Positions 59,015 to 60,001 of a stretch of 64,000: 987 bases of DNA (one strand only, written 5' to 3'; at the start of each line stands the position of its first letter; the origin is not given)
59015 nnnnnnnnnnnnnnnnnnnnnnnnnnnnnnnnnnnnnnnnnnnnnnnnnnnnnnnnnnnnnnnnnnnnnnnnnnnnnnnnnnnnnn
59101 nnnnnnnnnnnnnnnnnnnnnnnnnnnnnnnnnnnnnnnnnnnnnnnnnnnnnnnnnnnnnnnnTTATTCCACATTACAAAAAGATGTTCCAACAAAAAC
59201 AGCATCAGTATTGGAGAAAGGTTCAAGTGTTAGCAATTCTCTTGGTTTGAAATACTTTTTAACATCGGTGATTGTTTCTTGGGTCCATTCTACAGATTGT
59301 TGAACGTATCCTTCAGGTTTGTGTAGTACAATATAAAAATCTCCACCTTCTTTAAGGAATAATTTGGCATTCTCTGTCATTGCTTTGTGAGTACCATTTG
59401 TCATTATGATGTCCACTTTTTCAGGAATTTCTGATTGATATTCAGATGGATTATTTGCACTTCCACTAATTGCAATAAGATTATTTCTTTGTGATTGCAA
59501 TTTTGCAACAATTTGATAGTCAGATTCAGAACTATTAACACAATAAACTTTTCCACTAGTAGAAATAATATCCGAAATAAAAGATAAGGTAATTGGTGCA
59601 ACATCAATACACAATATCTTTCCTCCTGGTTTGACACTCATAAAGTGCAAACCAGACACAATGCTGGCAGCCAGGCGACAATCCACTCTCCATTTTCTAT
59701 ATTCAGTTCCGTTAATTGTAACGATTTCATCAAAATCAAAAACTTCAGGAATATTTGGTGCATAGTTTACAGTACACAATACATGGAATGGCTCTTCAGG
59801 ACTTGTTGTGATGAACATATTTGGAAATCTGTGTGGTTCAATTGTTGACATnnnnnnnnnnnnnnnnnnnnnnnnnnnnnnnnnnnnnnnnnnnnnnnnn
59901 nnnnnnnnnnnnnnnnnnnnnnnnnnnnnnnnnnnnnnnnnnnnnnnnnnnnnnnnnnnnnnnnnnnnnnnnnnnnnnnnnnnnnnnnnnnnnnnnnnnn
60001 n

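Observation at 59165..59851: Divergent fibrillarin paralogue without GAR domain and with a degenerate SAM-binding motif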

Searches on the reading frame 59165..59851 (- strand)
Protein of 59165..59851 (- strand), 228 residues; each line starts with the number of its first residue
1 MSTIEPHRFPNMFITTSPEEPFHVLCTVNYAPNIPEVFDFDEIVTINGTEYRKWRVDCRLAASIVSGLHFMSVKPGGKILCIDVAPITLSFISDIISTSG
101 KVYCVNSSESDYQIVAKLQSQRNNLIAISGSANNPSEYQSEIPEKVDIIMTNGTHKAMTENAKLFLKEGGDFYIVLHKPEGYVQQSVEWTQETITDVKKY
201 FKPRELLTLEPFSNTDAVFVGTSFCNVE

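Call 6: search_protein_families(library=pfam, proteins=[window:59165-59851:-], max_evalue=0.01)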
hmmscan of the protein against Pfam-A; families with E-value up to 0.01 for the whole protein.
window:59165-59851:- (228 aa): 1 family
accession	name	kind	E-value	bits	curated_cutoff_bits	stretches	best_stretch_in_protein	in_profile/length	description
PF01269.23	Fibrillarin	-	6.2e-32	111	27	1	4-222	1-224/227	Fibrillarin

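Call 7: search_solved_structures(query=window:59165-59851:-, max_evalue=1, show_alignments=3)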
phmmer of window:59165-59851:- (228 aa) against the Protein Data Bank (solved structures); distinct sequences matched with E-value up to 1: 18.
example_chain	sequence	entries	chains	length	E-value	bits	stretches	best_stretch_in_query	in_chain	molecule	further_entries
4by9_E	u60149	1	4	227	8.1e-25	91.1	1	3-220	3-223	FIBRILLARIN-LIKE RRNA/TRNA 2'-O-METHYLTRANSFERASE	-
2nnw_B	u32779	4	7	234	9e-25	91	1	3-220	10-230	Fibrillarin-like rRNA/tRNA 2'-O-methyltransferase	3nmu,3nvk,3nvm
1pry_A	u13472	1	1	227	4.2e-24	88.8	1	3-220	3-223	Fibrillarin-like pre-rRNA processing protein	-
1g8a_A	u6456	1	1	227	7.2e-24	88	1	3-220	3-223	FIBRILLARIN-LIKE PRE-RRNA PROCESSING PROTEIN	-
2ipx_A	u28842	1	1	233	2.7e-21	79.6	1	4-222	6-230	rRNA 2'-O-methyltransferase fibrillarin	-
7se6_A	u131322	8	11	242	3e-21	79.5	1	4-222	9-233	rRNA 2'-O-methyltransferase fibrillarin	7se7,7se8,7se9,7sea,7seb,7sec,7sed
7mq8_SC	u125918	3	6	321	7.8e-21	78.1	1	4-222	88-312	rRNA 2'-O-methyltransferase fibrillarin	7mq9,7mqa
5oql_R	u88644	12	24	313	9.2e-20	74.6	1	4-217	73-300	Nop1 | rRNA 2'-O-methyltransferase fibrillarin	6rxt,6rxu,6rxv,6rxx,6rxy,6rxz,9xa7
5jpq_W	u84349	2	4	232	2.3e-17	66.7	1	22-219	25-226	Nop1 | Fibrillarin-like rRNA/tRNA 2'-O-methyltransferase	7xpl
3id5_B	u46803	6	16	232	2.3e-17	66.7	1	22-219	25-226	Fibrillarin-like rRNA/tRNA 2'-O-methyltransferase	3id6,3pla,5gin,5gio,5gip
1fbn_A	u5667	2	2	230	9e-17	64.8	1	37-221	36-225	MJ FIBRILLARIN HOMOLOGUE | FIBRILLARIN-LIKE PRE-RRNA PROCESSING PROTEIN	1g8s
7suk_SC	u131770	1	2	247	3.1e-15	59.8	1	3-222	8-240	rRNA 2'-O-methyltransferase fibrillarin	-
6zdt_A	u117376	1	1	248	3.1e-15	59.8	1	3-222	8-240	rRNA 2'-O-methyltransferase fibrillarin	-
5wlc_SC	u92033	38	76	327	8.7e-15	58.3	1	3-222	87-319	Nop1 | rRNA 2'-O-methyltransferase fibrillarin | Nop1.1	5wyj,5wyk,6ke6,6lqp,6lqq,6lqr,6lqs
4df3_A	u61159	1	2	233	4.8e-14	55.9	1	27-217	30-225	Fibrillarin-like rRNA/tRNA 2'-O-methyltransferase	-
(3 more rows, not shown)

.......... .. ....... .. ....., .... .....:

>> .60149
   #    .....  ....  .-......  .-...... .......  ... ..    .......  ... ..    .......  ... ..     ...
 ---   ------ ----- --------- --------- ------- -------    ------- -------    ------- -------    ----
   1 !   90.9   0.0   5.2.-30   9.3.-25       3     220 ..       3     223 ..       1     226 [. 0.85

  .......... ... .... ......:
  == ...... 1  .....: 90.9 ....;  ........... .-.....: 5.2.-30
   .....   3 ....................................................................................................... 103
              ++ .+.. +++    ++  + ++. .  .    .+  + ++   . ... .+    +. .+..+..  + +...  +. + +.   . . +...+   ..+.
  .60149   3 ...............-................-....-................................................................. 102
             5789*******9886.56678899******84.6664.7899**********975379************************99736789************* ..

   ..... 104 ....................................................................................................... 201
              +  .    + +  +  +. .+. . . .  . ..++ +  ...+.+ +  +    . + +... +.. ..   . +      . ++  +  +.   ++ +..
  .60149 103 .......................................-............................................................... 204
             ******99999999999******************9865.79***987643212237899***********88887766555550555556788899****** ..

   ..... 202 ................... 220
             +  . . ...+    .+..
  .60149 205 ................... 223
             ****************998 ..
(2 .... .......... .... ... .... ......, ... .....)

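Call 8: find_homologous_proteins(query=window:59165-59851:-, max_evalue=0.001)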
Query window:59165-59851:- (228 aa): 1 proteins with E <= 0.001 among 147 candidates.
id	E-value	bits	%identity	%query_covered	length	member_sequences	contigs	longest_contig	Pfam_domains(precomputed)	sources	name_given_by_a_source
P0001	7.7e-98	345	100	69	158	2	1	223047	PF01269.24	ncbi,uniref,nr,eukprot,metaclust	ncbi:predicted protein [Naegleria gruberi]|uniref:Predicted protein n=1 Tax=Naegleria gruberi TaxID=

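Call 16: find_encoding_contigs(protein=P0001, flank=3000, max_places=4)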
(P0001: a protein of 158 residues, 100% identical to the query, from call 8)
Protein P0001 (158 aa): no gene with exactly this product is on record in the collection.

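Call 18: search_protein_representatives(protein=window:59165-59851:-)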
Query: 228 residues. Proteins with E-value up to 0.001 (for the whole library): 313; up to 1e-10: 56; up to 1e-30: 1. The best 150 are listed.
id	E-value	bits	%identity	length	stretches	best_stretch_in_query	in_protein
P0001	2.4e-98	344.6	100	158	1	71-228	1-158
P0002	8.2e-26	107.5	37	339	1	3-224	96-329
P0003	2.5e-18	83.0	35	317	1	5-221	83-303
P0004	2.6e-18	83.0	38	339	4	48-108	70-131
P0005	4.1e-17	79.0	31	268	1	3-221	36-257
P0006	5.4e-17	78.6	33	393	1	3-222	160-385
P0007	4.4e-16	75.7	32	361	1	3-222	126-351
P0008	4.6e-16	75.6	36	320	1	4-221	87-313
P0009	5.5e-16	75.3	32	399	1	3-222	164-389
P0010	5.9e-16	75.3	32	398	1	3-225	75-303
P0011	3.1e-15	72.9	37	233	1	9-180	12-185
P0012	1.4e-14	70.8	32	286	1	49-225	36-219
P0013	1.4e-14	70.8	34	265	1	27-215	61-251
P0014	1.6e-14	70.6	31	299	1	4-222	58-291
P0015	1.9e-14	70.4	33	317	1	49-222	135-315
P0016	2.2e-14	70.1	36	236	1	50-221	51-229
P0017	2.3e-14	70.1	30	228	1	4-217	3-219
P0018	3.0e-14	69.7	35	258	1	2-221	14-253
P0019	3.6e-14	69.4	33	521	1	4-221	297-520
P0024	2.6e-13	66.6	32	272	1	4-210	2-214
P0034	2.7e-12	63.3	33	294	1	5-222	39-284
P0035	2.8e-12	63.3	32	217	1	24-213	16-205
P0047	1.9e-11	60.5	32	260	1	6-221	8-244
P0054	5.1e-11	59.1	31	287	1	34-182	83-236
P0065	2.7e-10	56.8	30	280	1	27-218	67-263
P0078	7.8e-10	55.2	45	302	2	2-105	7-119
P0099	5.1e-09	52.6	30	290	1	4-220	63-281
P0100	6.0e-09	52.3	35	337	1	48-219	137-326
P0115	1.7e-08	50.8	29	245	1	5-221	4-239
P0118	2.2e-08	50.5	30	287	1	39-219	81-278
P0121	2.8e-08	50.1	28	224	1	4-220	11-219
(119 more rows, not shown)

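Call 19: list_cluster_members(proteins=[P0001, P0002, P0003, P0004, P0005, P0006, P0007, P0008, P0010, P0011])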
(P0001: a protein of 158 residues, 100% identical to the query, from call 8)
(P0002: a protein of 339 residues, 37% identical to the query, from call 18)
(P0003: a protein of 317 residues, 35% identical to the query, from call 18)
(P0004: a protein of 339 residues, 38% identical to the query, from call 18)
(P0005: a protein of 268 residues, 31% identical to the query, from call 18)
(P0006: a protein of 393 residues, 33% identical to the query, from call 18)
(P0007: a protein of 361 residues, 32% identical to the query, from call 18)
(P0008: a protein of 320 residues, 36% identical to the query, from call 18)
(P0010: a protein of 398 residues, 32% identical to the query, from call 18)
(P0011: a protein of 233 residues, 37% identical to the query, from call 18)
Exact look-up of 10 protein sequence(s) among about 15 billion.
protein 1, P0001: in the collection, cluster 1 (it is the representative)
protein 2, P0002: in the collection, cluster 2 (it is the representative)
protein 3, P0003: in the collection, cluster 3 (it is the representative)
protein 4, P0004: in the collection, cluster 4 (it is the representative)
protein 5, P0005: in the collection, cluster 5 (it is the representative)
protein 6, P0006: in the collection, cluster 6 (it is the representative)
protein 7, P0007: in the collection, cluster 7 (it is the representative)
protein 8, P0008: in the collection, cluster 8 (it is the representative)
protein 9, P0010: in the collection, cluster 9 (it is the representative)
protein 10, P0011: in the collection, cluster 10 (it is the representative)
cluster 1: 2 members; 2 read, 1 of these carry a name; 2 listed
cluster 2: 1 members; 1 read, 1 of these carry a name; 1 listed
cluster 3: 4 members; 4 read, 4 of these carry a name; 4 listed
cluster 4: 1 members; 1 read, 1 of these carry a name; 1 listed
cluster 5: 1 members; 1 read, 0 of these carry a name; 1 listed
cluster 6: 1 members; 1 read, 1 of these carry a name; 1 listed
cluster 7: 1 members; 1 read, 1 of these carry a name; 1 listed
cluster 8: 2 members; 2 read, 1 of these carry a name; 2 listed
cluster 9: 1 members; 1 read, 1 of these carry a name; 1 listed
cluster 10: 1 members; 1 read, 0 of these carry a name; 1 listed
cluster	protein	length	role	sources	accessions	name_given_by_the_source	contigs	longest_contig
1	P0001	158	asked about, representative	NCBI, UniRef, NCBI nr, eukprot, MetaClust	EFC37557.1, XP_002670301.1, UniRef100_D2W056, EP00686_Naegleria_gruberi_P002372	predicted protein [Naegleria gruberi] | Predicted protein n=1 Tax=Naegleria gruberi TaxID=5762 RepID=D2W056_NAEGR | uncharacterized protein NAEGRDRAFT_74739 [Naegleria gruberi]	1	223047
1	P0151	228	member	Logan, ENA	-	-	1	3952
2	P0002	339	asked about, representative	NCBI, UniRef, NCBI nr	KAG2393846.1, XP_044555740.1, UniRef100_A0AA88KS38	hypothetical protein C9374_003610 [Naegleria lovaniensis] | rRNA 2'-O-methyltransferase fibrillarin n=1 Tax=Naegleria lovaniensis TaxID=51637 ... | uncharacterized protein C9374_003610 [Naegleria lovaniensis]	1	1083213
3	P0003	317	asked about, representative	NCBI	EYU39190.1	hypothetical protein MIMGU_mgv1a026684mg, partial [Erythranthe guttata]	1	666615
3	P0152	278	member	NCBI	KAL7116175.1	hypothetical protein ACP275_04G226900 [Erythranthe tilingii]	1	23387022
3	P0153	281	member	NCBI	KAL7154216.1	hypothetical protein ABFS83_04G221000 [Erythranthe nasuta]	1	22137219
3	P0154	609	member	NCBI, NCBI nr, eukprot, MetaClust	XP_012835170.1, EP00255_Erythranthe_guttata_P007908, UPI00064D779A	PREDICTED: uncharacterized protein LOC105955910 [Erythranthe guttata] | XP_012835170.1 PREDICTED: uncharacterized protein LOC105955910 [Erythranthe guttata] | status=active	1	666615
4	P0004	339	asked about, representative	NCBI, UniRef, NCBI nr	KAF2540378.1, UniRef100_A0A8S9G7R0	hypothetical protein F2Q68_00030161 [Brassica cretica] | Fibrillarin n=1 Tax=Brassica cretica TaxID=69181 RepID=A0A8S9G7R0_BRACR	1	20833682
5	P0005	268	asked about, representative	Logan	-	-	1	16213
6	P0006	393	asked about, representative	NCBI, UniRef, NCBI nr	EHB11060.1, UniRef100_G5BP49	rRNA/tRNA 2'-O-methyltransferase fibrillarin-like protein 1 [Heterocephalus glaber] | rRNA/tRNA 2'-O-methyltransferase fibrillarin-like protein 1 n=1 Tax=Heterocephalus glaber ...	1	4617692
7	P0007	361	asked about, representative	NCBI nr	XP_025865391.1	rRNA/tRNA 2'-O-methyltransferase fibrillarin-like protein 1 [Vulpes vulpes]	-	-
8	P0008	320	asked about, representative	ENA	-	-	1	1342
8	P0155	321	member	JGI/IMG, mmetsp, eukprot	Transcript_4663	Transcript_4663/g.5108 ORF Transcript_4663/g.5108 Transcript_4663/m.5108 type:complete ... | gene2791-2973_t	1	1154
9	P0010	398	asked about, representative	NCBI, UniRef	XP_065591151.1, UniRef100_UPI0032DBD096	LOW QUALITY PROTEIN: rRNA 2'-O-methyltransferase fibrillarin-like [Cyrtonyx montezumae] | LOW QUALITY PROTEIN: rRNA 2'-O-methyltransferase fibrillarin-like n=1 Tax=Cyrtonyx ...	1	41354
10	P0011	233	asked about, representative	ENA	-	-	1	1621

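Call 21: find_homologous_proteins(query=P0002, max_evalue=1e-10)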
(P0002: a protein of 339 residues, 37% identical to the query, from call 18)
Query P0002 (339 aa): 126 proteins with E <= 1e-10 among 1018 candidates; the best 120 are listed.
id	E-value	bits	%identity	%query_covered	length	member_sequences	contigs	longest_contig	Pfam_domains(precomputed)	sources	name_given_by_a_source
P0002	4.3e-227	770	100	100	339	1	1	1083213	PF01269.24,PF18253.7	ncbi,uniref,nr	ncbi:hypothetical protein C9374_003610 [Naegleria lovaniensis]|uniref:rRNA 2'-O-methyltransferase fi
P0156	1.0e-29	122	33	68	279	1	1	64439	PF01269.24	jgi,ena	jgi:rRNA 2'-O-methyltransferase fibrillarin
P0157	7.8e-29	119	34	68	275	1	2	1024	PF01269.24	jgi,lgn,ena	jgi:rRNA 2'-O-methyltransferase fibrillarin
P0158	2.4e-27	114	35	68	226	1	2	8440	PF01269.24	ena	-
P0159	2.8e-27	114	34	68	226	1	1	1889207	PF01269.24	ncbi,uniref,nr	ncbi:fibrillarin-like rRNA/tRNA 2'-O-methyltransferase [Thermococcus aggregans]|uniref:Fibrillarin-l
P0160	3.5e-27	113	34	68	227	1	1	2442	PF01269.24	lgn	-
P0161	4.8e-27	113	34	68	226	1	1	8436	PF01269.24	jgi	-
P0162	5.9e-27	113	34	68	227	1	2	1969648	PF01269.24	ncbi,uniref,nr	ncbi:fibrillin [Thermococcus chitonophagus]|uniref:Fibrillarin-like rRNA/tRNA 2'-O-methyltransferase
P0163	6.2e-27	113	34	68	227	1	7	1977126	PF01269.24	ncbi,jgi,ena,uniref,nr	ncbi:fibrillarin-like rRNA/tRNA 2'-O-methyltransferase [Pyrococcus kukulkanii]|uniref:Fibrillarin-li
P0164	7.6e-27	112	34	68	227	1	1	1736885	PF01269.24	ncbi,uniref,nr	ncbi:fibrillarin-like rRNA/tRNA 2'-O-methyltransferase [Pyrococcus sp. ST04]|uniref:fibrillarin-like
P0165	7.8e-27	112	35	66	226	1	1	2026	PF01269.24,PF01135.26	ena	-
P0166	1.8e-26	111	33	68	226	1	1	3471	PF01269.24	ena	-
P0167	1.8e-26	111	33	68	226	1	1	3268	PF01269.24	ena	-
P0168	2.8e-26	110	32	65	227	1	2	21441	PF01269.24,PF01135.26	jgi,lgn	jgi:fibrillarin-like pre-rRNA processing protein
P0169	3.9e-26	110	32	65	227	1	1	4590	PF01269.24,PF01135.26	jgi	jgi:fibrillarin-like pre-rRNA processing protein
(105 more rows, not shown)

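Call 24: find_encoding_contigs(protein=P0002, flank=10000, max_places=3)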
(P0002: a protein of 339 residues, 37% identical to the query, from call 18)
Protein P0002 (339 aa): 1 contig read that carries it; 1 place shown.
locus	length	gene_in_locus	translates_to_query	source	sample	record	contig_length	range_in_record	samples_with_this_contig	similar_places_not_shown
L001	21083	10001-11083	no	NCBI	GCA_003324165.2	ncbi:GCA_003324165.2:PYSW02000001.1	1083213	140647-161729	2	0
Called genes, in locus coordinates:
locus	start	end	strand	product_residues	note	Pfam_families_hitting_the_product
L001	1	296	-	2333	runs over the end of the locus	-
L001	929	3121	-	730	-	-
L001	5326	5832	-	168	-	PF00125:Histone, PF26281:Histone_ABTB (weak)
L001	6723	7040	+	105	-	-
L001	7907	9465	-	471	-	-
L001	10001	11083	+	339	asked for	PF18253:HipN (faint), PF01269:Fibrillarin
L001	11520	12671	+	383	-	PF00106:adh_short (weak)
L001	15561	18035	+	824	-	-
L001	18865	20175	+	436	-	-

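Call 25: find_encoding_contigs(protein=P0151, flank=4000, max_places=5)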
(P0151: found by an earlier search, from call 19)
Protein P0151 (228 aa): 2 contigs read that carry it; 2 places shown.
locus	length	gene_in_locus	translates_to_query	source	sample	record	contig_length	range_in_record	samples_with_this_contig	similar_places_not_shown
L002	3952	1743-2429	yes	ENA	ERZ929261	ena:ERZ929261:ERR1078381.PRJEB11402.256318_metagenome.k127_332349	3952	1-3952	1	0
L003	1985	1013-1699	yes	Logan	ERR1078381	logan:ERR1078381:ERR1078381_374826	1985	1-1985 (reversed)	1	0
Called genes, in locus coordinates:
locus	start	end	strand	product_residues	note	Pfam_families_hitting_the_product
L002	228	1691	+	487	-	PF00651:BTB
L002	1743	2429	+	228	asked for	PF01269:Fibrillarin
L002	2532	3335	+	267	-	-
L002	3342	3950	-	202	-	?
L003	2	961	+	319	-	?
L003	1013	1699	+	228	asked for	PF01269:Fibrillarin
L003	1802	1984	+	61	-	?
